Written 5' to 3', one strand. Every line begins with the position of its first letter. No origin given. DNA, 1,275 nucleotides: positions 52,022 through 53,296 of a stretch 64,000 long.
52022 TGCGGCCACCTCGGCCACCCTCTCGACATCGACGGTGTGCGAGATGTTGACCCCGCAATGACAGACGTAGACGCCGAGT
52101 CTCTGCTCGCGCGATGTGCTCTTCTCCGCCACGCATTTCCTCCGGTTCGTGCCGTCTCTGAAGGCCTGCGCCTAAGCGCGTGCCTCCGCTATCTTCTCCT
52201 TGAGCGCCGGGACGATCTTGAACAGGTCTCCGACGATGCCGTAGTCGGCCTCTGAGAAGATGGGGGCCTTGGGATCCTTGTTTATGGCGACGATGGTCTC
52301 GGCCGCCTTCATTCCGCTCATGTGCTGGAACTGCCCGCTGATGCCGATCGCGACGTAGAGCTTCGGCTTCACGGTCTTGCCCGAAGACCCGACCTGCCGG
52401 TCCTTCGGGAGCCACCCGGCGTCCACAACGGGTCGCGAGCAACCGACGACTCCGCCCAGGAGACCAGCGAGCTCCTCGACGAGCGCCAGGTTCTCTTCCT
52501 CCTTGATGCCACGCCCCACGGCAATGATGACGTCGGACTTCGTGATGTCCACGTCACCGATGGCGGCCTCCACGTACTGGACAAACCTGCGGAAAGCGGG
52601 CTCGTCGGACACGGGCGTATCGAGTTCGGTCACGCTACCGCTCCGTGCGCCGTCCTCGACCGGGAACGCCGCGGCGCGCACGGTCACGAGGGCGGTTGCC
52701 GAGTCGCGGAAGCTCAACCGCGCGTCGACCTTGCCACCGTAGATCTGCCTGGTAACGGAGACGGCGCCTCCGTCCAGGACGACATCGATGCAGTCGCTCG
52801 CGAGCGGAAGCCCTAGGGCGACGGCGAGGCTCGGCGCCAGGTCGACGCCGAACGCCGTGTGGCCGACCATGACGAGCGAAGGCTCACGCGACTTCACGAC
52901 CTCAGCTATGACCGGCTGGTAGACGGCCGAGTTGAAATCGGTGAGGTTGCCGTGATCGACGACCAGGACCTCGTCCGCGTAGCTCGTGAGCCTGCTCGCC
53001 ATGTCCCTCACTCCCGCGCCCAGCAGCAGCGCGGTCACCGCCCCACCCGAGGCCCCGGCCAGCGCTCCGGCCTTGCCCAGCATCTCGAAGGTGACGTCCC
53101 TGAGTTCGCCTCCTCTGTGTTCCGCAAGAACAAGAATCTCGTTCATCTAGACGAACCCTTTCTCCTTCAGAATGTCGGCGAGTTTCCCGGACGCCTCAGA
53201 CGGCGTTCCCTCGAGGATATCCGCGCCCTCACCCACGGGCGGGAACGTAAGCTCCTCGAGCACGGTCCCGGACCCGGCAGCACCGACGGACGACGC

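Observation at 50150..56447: Acyl-CoA dehydrogenase + HdrD-like Fe-S protein + EtfB + EtfA + HdrA gene string: candidate flavin-based electron bi/confurcation module for acyl-CoA oxidation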

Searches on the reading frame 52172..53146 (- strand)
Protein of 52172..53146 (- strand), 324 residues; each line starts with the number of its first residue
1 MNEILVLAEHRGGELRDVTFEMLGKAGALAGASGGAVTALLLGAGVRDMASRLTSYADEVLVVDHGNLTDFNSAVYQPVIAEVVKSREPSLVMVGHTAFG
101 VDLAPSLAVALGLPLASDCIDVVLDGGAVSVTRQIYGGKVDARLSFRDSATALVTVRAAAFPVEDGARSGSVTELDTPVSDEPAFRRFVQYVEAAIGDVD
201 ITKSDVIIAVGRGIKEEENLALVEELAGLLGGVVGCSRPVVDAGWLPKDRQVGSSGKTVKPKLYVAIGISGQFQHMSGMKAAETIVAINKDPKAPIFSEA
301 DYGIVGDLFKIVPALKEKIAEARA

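Call 4: search_protein_families(library=pfam, proteins=[window:52172-53146:-])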
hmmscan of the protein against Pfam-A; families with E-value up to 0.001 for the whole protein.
window:52172-53146:- (324 aa): 2 families
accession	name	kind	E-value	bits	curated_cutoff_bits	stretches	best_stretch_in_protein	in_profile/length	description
PF01012.27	ETF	-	1.1e-39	136.5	26.7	1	4-177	1-178/181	Electron transfer flavoprotein domain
PF00766.25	ETF_alpha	-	5.1e-37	126.2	27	1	200-280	1-81/81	Electron transfer flavoprotein FAD-binding domain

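Call 7: search_solved_structures(query=window:52172-53146:-, show_alignments=1)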
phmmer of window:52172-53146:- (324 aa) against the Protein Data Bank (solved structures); distinct sequences matched with E-value up to 0.001: 15.
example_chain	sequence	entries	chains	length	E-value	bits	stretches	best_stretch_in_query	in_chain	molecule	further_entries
3clu_D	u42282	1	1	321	4e-63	217.1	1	1-320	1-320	Electron transfer flavoprotein subunit alpha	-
1o94_D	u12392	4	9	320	4.4e-63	217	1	3-320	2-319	ELECTRON TRANSFER FLAVOPROTEIN ALPHA-SUBUNIT | ELECTRON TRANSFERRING FLAVOPROTEIN ALPHA-SUBUNIT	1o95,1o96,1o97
3clt_D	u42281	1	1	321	8.1e-63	216.1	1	1-320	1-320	Electron transfer flavoprotein subunit alpha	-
5ol2_A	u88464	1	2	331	9.9e-63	215.8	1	1-322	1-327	Electron transfer flavoprotein large subunit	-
3clr_D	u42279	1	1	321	1.3e-62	215.4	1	1-320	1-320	Electron transfer flavoprotein subunit alpha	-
3cls_D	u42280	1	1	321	1.6e-62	215.1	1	1-320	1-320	Electron transfer flavoprotein subunit alpha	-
6fah_A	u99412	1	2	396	1.9e-61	211.6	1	4-319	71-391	Caffeyl-CoA reductase-Etf complex subunit CarE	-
7koe_B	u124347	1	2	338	3.5e-58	200.9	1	4-321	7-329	Electron transfer flavoprotein, alpha subunit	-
7qh2_A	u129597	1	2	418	3.7e-57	197.5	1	4-317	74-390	Lactate dehydrogenase (NAD(+),ferredoxin) subunit LctC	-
4kpu_A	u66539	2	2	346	2.1e-53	185.2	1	4-320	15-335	Electron transfer flavoprotein alpha subunit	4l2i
1efv_A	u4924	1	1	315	3.4e-48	168.1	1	2-318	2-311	ELECTRON TRANSFER FLAVOPROTEIN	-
1t9g_R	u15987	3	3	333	6.2e-48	167.2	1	4-318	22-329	Electron transfer flavoprotein alpha-subunit, mitochondrial | Electron transfer flavoprotein alpha-subunit, mitochondrial precursor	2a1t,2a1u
1efp_A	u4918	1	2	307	2e-42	149.2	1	6-318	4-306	PROTEIN (ELECTRON TRANSFER FLAVOPROTEIN)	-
5ow0_A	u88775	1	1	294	4.9e-42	147.9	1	72-319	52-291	Electron transfer flavoprotein, alpha subunit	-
3ih5_A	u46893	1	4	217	2.3e-10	43.9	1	2-124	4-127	Electron transfer flavoprotein alpha-subunit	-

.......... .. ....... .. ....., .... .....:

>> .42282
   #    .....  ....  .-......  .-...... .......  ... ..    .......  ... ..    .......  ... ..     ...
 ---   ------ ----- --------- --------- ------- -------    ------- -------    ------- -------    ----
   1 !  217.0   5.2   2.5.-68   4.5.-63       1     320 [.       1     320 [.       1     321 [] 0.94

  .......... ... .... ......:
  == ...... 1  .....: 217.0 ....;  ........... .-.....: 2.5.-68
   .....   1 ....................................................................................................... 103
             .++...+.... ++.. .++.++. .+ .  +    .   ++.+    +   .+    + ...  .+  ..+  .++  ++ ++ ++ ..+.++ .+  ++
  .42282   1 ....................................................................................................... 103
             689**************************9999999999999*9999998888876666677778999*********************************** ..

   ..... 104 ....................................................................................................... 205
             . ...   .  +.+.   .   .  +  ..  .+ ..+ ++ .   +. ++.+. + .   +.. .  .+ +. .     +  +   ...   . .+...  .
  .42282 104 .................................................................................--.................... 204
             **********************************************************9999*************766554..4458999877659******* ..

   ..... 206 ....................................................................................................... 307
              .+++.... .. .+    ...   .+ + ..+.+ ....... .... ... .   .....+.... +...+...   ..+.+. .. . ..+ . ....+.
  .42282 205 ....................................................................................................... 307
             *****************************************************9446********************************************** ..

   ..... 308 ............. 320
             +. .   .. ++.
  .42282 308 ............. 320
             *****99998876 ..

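Call 52: search_protein_families(library=ncbifam, max_evalue=1e-10, proteins=[window:52172-53146:-])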
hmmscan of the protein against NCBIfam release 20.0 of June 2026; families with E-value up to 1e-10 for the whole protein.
window:52172-53146:- (324 aa): 5 families
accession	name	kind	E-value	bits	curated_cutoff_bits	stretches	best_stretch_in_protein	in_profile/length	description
NF042970.1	AcrlCoAredClosAcrA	equivalog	7.6e-73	245.7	600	2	129-321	160-359/360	acryloyl-CoA reductase electron transfer subunit beta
NF008884.0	PRK11916.1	equivalog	2e-47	162.1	528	1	48-319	39-310/312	electron transfer flavoprotein subunit alpha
NF002889.0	PRK03363.1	equivalog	7.8e-46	156.8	549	1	57-320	49-312/313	electron transfer flavoprotein subunit alpha/FixB family protein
NF038209.1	mft_etfA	equivalog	5.1e-43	147.5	240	1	26-318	17-301/303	mycofactocin-associated electron transfer flavoprotein alpha subunit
NF051845.1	EtFlavAlphaProt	equivalog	1.4e-32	113.2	600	1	4-323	93-403/406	electron transfer flavoprotein subunit alpha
